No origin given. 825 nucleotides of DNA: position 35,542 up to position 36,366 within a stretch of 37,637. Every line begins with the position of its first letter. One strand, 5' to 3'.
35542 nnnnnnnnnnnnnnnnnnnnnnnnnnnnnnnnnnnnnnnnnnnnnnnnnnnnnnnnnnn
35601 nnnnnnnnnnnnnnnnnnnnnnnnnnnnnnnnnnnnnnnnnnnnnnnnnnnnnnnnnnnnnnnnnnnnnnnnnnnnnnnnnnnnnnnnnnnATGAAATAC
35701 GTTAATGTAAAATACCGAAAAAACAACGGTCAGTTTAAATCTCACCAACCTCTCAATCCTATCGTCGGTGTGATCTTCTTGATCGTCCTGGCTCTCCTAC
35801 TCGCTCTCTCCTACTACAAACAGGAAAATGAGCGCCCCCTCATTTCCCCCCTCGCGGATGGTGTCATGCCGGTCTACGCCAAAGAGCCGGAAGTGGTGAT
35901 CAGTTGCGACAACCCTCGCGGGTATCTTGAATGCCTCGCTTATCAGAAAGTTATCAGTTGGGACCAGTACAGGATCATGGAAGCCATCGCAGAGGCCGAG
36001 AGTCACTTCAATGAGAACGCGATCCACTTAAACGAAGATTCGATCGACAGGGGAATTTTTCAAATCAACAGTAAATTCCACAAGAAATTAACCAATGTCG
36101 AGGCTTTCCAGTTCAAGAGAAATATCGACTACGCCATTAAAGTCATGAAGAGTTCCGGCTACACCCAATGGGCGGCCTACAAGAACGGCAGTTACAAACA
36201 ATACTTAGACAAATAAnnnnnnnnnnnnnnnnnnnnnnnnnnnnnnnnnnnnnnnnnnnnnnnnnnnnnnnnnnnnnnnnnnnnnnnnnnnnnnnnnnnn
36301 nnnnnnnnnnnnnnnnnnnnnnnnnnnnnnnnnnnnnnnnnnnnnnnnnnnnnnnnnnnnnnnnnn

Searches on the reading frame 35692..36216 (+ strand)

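Call 75: search_protein_families(library=pfam, proteins=[window:35692-36216:+], max_evalue=0.01)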
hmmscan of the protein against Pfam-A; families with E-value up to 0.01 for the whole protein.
window:35692-36216:+ (174 aa): 3 families
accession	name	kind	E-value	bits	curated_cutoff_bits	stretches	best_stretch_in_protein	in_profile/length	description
PF18896.5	SLT_3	-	4.9e-08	33.7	27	1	89-161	10-88/89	Lysozyme like domain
PF01464.25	SLT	-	1.2e-06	28.6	21.3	1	94-154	15-78/117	Transglycosylase SLT domain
PF00062.25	Lys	-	2.2e-06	28.3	27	1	98-163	30-109/123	C-type lysozyme/alpha-lactalbumin family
